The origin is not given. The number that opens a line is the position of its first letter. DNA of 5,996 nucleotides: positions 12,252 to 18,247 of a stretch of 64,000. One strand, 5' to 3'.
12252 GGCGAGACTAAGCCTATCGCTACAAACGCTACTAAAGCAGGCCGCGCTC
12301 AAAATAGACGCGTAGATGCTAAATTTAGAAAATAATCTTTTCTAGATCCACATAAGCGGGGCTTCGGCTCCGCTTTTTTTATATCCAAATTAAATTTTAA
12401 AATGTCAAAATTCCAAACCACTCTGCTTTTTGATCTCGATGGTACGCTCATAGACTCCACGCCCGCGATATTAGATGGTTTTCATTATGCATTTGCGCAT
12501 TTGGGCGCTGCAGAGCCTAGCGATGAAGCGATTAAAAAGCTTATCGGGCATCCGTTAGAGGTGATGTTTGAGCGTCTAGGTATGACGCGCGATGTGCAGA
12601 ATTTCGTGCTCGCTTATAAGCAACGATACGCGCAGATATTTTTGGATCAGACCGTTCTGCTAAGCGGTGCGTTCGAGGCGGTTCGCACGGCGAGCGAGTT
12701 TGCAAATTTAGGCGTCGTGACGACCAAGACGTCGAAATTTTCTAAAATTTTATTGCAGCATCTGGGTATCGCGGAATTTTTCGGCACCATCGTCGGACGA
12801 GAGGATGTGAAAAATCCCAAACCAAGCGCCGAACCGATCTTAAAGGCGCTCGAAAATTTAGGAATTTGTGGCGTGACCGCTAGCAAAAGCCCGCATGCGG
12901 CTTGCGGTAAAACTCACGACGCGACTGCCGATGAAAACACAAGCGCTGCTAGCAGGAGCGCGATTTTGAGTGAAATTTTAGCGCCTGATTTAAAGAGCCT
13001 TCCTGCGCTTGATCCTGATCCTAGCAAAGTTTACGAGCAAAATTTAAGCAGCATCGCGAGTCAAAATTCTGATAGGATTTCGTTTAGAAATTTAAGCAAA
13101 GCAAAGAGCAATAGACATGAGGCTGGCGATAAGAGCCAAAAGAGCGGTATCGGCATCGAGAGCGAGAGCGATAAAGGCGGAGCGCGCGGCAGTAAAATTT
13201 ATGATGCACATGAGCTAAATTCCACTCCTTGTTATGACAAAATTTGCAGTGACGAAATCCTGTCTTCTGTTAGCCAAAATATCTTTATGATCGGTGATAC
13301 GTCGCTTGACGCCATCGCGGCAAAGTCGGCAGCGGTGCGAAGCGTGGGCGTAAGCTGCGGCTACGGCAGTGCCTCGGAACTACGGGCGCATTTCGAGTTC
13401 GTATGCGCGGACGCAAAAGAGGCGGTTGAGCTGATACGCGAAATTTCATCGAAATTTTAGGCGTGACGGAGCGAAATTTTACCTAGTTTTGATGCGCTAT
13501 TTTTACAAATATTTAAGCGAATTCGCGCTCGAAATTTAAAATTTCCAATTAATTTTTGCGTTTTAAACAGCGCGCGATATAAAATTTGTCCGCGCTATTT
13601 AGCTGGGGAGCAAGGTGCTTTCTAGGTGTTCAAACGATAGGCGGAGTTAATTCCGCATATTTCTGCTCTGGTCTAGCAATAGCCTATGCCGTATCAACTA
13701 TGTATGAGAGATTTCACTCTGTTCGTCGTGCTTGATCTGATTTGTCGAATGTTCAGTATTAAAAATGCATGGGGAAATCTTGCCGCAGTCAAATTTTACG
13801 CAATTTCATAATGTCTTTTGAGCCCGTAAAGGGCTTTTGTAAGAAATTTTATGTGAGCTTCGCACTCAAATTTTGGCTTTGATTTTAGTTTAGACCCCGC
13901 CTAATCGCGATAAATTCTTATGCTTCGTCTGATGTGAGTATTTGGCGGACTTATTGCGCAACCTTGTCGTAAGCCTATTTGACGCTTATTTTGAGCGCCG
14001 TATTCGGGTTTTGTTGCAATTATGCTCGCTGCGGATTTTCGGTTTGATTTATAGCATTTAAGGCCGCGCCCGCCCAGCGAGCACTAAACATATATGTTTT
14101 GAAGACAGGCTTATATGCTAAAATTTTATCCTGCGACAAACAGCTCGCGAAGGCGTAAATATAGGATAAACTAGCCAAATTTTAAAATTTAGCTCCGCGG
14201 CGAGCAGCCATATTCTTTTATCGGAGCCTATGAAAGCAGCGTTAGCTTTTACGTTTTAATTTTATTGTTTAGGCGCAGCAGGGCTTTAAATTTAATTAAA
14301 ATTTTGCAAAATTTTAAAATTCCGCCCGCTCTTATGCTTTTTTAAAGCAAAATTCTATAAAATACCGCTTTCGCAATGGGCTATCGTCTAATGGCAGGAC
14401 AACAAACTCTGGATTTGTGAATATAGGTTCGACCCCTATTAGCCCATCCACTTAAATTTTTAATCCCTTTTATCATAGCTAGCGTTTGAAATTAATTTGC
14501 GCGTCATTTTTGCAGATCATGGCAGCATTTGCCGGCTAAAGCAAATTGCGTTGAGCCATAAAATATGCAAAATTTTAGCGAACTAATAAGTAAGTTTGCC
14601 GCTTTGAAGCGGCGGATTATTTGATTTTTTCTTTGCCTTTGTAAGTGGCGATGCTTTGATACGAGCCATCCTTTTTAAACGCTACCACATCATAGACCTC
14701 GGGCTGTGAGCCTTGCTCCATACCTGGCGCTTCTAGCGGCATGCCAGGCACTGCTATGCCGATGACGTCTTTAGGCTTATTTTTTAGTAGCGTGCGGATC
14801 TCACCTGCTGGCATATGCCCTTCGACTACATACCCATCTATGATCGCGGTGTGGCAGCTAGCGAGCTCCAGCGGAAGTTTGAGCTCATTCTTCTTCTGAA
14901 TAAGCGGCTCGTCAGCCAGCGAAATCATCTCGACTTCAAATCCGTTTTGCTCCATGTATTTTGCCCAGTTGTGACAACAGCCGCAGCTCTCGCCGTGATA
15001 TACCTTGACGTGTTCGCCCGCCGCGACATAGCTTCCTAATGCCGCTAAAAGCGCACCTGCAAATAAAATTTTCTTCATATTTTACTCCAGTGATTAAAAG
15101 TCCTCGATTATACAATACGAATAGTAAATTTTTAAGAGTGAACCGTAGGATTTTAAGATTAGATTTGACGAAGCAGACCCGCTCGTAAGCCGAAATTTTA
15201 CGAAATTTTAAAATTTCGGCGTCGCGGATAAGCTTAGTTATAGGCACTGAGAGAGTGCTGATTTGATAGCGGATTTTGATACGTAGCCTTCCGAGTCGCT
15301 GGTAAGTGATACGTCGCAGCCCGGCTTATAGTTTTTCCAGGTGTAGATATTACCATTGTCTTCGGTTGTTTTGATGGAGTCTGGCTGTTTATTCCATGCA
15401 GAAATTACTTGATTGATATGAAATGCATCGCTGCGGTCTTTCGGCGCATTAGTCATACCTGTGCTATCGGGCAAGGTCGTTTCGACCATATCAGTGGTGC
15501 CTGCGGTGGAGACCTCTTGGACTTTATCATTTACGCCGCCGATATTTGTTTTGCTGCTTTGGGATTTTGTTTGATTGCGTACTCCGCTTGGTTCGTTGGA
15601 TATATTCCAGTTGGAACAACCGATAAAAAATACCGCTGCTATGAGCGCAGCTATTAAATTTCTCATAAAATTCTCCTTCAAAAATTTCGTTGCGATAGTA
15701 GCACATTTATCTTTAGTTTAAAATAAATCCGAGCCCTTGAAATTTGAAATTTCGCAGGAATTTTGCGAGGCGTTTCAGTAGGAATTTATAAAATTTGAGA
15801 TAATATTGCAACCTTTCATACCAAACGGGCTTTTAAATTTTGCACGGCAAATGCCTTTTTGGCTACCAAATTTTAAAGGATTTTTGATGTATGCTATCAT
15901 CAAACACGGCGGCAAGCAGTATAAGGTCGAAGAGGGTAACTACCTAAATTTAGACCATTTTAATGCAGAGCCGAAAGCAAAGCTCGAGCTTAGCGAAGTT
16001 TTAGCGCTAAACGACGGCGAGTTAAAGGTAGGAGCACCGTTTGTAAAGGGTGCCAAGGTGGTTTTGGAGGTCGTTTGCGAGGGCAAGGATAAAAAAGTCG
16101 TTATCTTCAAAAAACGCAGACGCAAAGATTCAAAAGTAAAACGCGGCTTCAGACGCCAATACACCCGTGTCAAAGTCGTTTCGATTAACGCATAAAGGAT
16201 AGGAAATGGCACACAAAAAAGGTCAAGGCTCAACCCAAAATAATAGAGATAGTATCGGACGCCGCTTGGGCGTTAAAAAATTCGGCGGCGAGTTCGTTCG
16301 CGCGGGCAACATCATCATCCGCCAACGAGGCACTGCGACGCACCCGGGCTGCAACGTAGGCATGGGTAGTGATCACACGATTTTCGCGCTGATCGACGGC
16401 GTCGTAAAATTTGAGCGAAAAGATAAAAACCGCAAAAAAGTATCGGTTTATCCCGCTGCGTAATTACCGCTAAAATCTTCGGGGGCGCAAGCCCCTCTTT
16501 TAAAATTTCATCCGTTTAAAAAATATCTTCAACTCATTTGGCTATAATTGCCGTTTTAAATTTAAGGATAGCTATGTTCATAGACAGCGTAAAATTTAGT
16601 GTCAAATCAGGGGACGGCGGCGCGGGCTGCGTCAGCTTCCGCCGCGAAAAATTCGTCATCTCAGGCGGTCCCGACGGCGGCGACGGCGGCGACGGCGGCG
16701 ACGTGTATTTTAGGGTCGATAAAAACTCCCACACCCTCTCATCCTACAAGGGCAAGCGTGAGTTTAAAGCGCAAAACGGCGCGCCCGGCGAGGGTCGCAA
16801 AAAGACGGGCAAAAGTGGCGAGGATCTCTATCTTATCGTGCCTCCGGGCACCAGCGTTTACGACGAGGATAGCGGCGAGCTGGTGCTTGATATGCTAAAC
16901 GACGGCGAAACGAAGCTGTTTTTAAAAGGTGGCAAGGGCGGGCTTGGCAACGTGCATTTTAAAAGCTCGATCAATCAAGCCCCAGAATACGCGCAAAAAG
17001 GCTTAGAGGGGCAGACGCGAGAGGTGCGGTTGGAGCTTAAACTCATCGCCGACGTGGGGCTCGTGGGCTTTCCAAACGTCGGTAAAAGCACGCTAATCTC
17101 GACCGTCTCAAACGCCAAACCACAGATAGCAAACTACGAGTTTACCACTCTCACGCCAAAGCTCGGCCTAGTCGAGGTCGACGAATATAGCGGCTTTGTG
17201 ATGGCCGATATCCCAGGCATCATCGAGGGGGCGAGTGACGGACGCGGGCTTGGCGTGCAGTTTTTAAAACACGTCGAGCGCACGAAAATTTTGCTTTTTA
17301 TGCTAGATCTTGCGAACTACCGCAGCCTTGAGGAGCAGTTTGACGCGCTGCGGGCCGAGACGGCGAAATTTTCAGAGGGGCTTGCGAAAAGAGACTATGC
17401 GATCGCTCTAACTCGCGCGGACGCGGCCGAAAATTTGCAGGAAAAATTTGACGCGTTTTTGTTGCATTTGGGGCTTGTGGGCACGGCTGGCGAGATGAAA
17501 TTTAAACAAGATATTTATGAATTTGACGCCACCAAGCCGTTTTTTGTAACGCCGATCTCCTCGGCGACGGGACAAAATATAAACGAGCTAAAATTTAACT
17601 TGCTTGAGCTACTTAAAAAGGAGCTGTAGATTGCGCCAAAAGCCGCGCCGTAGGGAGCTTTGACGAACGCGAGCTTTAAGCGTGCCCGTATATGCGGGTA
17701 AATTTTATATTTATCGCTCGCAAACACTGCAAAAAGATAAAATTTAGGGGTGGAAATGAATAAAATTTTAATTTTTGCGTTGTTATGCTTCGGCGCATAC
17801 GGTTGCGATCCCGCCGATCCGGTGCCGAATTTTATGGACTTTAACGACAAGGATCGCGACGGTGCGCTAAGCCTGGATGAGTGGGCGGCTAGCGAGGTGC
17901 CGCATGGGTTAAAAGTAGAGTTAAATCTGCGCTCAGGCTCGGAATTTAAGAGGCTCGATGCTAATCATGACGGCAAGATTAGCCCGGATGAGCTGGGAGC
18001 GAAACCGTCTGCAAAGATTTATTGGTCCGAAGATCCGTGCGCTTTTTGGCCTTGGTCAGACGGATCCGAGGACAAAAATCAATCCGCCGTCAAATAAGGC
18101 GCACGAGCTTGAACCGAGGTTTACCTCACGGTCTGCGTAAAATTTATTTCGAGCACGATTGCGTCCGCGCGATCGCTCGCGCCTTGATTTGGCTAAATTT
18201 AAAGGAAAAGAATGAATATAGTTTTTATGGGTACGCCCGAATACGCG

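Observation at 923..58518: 14-bp perfect palindrome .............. occurs at least 13 times, almost always outside coding sequence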

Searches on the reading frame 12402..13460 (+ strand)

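Call 10: search_protein_families(library=ncbifam, proteins=[window:12402-13460:+], max_evalue=0.00001)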
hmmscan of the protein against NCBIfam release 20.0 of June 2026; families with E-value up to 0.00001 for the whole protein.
window:12402-13460:+ (352 aa): 17 families
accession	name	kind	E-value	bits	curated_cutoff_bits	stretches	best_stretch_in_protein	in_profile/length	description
NF009804.0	PRK13288.1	equivalog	1.2e-29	103.3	218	1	6-155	4-153/215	pyrophosphatase PpaX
NF009695.0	PRK13222.1-2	equivalog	3.4e-27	95.4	225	2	7-155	8-165/226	phosphoglycolate phosphatase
TIGR01449.2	PGP_bact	equivalog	1.7e-25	89.8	180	1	9-156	2-157/213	phosphoglycolate phosphatase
NF009697.0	PRK13222.1-4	equivalog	6.8e-21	74.6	327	1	7-155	9-165/232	phosphoglycolate phosphatase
NF009694.0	PRK13222.1-1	equivalog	1.6e-19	70.3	415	1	98-156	125-183/252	phosphoglycolate phosphatase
TIGR01454.1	AHBA_synth_RP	hypoth_equivalog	8.2e-16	58.3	246.65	1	8-159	1-150/205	AHBA synthesis associated protein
NF009700.0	PRK13226.1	equivalog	4.8e-14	52.6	342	1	3-157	10-168/229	phosphoglycolate phosphatase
TIGR02009.1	PGMB-YQAB-SF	subfamily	2e-13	51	153.35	1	7-155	3-158/186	beta-phosphoglucomutase family hydrolase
NF009698.0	PRK13223.1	equivalog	1.8e-12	47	466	1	5-151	13-168/272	phosphoglycolate phosphatase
NF009696.0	PRK13222.1-3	equivalog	3e-11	43.4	359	1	7-155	5-158/223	N-acetylmuramic acid 6-phosphate phosphatase MupP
NF008000.0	PRK10725.1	equivalog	7.3e-11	42.5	215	1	6-156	6-158/188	fructose-1-phosphate/6-phosphogluconate phosphatase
TIGR01549.1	HAD-SF-IA-v1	subfamily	1.6e-09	38.3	23.3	0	7-37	1-30/149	HAD-IA family hydrolase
TIGR03351.1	PhnX-like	hypoth_equivalog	1e-08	35.4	218.9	0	9-159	5-164/220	phosphonatase-like hydrolase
NF008087.0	PRK10826.1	equivalog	3.1e-08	33.5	191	1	7-156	9-164/222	hexitol phosphatase HxpB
TIGR02254.1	YjjG_YfnB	equivalog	1.1e-07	31.6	159.9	1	55-152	71-164/223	YjjG family noncanonical pyrimidine nucleotidase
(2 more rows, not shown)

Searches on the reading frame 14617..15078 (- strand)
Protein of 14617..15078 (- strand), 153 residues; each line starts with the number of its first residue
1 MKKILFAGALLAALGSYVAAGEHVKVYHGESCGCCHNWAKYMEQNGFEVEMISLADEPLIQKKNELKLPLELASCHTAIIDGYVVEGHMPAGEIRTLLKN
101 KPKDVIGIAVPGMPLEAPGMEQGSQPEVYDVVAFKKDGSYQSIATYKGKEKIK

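Call 10: search_protein_families(library=ncbifam, proteins=[window:14617-15078:-], max_evalue=0.00001)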
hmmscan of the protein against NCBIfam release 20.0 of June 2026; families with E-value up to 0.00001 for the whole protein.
window:14617-15078:- (153 aa): 0 families

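Call 40: search_protein_families(library=pfam, proteins=[window:14617-15078:-], max_evalue=0.001)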
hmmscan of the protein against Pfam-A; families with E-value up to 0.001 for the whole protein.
window:14617-15078:- (153 aa): 1 family
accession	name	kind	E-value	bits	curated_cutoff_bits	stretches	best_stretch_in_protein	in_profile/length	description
PF04214.18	DUF411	-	2.3e-24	85.3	27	1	72-120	1-48/48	Protein of unknown function, DUF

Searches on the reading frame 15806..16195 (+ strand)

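Call 40: search_protein_families(library=pfam, proteins=[window:15806-16195:+], max_evalue=0.001)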
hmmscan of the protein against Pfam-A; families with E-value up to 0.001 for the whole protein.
window:15806-16195:+ (129 aa): 1 family
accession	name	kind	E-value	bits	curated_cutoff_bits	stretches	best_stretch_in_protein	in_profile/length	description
PF00829.26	Ribosomal_L21p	-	1.3e-32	112.4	27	1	28-127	1-99/99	Ribosomal prokaryotic L21 protein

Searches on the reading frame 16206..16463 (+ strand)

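Call 40: search_protein_families(library=pfam, proteins=[window:16206-16463:+], max_evalue=0.001)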
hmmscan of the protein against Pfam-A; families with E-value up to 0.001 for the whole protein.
window:16206-16463:+ (85 aa): 1 family
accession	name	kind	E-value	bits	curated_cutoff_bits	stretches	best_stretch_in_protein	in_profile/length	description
PF01016.24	Ribosomal_L27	-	1.2e-38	131.4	20.5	1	2-81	1-79/79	Ribosomal L27 protein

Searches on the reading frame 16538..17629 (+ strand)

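Call 41: search_protein_families(library=pfam, proteins=[window:16538-17629:+], max_evalue=0.001)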
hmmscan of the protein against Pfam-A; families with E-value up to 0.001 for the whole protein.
window:16538-17629:+ (363 aa): 3 families
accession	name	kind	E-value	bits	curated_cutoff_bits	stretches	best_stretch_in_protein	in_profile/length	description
PF01018.28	GTP1_OBG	-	5.8e-59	198.6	27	1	15-169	1-155/155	GTP1/OBG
PF01926.29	MMR_HSR1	-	2.8e-23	82.6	21.9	1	172-279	1-100/113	50S ribosome-binding GTPase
PF02421.24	FeoB_N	-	2e-09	37.6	27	1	173-229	3-58/156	Ferrous iron transport protein B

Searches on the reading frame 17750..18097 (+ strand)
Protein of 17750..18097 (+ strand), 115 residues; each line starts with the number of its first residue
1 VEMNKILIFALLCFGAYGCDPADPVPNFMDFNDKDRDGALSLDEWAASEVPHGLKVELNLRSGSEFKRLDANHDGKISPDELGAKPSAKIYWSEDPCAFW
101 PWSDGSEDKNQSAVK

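Call 41: search_protein_families(library=pfam, proteins=[window:17750-18097:+], max_evalue=0.001)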
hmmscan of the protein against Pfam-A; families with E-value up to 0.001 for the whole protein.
window:17750-18097:+ (115 aa): 4 families
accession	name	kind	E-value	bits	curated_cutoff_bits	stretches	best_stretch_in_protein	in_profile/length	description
PF13202.12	EF-hand_5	-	6.4e-11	41.6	25.9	1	66-83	5-22/25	EF hand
PF00036.39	EF-hand_1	-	3.1e-08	33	25.4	1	66-83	6-23/29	EF hand domain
PF13405.12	EF-hand_6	-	1.1e-07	31.3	25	0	66-83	6-23/30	EF-hand domain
PF13499.12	EF-hand_7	-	3.6e-05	24.5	30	0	66-83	8-25/67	EF-hand domain pair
